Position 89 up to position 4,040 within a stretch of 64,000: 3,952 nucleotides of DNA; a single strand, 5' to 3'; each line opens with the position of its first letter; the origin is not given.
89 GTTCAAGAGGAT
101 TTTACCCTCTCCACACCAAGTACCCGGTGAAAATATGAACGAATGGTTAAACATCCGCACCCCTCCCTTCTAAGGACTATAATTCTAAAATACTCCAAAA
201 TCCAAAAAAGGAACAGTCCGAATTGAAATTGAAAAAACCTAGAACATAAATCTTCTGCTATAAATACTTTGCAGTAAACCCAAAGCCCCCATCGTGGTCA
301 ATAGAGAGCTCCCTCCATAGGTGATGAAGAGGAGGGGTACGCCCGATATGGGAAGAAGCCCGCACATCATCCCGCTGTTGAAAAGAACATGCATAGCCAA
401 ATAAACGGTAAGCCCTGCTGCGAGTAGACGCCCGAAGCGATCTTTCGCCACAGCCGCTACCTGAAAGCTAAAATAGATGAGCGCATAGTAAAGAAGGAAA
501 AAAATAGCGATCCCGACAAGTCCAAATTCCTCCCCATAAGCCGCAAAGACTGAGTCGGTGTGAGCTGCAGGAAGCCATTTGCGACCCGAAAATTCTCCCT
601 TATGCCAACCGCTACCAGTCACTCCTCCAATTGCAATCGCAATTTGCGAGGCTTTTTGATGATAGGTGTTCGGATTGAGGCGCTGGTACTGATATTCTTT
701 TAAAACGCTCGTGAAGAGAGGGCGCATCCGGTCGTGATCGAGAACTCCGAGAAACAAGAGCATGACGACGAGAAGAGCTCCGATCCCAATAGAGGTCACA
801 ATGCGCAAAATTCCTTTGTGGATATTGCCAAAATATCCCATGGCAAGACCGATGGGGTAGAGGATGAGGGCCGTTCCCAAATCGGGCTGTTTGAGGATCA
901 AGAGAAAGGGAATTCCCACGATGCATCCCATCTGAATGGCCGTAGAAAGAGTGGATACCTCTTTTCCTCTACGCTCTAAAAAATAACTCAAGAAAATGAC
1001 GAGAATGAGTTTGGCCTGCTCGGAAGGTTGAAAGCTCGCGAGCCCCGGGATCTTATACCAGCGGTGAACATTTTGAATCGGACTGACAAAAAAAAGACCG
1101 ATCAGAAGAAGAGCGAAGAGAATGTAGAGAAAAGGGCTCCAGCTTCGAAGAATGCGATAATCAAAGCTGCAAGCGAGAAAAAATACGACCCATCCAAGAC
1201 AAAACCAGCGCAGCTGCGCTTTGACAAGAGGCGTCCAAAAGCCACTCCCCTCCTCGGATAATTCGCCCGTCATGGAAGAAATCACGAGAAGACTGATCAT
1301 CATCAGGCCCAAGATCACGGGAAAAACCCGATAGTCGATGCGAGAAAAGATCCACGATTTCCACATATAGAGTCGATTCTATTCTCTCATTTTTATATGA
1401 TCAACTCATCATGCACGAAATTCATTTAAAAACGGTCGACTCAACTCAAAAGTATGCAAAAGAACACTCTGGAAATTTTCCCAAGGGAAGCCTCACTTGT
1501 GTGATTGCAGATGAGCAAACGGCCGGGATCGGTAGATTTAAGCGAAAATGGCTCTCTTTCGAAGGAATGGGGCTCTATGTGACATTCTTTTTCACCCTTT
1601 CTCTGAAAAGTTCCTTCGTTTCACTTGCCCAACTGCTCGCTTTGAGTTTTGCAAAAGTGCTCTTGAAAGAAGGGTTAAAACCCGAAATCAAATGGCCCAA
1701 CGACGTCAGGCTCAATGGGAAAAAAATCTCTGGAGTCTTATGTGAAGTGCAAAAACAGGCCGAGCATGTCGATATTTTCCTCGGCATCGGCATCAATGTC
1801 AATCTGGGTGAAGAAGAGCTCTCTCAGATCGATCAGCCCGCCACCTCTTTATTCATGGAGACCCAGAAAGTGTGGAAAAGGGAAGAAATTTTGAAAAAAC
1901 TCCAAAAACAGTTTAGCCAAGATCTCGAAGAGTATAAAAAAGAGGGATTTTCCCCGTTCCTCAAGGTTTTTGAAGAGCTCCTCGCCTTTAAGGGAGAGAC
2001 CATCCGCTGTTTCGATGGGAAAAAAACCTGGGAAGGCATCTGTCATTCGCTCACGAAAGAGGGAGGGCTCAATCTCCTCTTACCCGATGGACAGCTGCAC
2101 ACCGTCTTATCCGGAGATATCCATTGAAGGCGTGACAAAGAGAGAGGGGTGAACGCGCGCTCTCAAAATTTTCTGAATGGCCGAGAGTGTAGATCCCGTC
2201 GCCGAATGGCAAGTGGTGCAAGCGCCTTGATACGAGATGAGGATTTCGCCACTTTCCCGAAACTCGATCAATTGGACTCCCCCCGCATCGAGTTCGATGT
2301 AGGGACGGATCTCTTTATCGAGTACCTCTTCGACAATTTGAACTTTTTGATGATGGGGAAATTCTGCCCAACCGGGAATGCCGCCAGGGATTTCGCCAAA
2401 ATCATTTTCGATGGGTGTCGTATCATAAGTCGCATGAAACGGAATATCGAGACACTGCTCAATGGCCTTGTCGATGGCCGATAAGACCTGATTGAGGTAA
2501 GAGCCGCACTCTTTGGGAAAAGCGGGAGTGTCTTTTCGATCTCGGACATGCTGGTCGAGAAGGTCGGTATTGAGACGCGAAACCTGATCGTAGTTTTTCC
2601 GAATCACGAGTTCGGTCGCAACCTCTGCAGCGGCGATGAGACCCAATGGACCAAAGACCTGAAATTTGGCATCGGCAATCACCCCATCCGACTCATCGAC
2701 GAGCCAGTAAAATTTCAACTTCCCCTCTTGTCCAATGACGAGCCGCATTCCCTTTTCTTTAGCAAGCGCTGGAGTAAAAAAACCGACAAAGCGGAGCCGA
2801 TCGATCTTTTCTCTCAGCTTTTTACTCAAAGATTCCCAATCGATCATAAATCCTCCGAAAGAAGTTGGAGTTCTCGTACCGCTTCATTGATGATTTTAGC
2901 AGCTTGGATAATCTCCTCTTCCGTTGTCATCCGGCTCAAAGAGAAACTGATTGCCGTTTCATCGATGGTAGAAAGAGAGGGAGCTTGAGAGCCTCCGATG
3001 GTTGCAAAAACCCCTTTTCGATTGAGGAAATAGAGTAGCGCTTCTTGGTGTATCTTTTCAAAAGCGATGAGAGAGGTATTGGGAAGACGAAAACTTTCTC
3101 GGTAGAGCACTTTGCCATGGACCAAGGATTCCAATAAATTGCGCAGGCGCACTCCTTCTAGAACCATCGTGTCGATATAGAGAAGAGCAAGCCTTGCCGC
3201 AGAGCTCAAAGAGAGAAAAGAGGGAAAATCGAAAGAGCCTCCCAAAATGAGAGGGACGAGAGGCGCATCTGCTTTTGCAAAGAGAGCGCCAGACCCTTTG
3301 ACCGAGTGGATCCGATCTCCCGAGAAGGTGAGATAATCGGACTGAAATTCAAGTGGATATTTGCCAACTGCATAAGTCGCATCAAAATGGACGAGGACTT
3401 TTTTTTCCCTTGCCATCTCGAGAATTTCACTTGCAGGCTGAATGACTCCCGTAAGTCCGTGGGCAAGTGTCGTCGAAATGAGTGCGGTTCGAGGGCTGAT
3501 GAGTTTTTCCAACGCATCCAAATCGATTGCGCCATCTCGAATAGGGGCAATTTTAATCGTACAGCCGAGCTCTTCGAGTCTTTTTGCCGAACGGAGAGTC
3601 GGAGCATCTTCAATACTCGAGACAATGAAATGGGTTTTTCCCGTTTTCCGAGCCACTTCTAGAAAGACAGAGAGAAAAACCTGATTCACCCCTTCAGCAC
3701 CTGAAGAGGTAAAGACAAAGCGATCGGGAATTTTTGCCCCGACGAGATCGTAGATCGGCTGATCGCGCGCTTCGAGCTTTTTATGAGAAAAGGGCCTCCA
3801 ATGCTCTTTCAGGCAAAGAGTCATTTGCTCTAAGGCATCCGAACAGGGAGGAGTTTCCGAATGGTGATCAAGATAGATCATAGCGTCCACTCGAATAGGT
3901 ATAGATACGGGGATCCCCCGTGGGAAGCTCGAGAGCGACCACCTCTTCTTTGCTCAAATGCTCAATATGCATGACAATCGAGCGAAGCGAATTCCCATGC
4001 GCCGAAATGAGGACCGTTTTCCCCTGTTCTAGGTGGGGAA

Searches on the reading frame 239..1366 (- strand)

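Call 72: search_protein_families(library=pfam, proteins=[window:239-1366:-], max_evalue=0.00001)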
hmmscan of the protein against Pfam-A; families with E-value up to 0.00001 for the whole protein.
window:239-1366:- (375 aa): 1 family
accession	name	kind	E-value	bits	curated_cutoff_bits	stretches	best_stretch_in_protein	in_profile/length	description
PF01098.24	FTSW_RODA_SPOVE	-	4.8e-70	236.8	26.4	1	15-369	4-351/356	Cell cycle protein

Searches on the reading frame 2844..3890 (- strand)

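Call 72: search_protein_families(library=pfam, proteins=[window:2844-3890:-], max_evalue=0.00001)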
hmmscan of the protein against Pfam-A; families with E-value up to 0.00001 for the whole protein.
window:2844-3890:- (348 aa): 1 family
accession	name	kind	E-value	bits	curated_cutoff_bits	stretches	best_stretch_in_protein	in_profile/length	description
PF00266.25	Aminotran_5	-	6.7e-30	104.7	21.5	1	37-225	43-236/371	Aminotransferase class-V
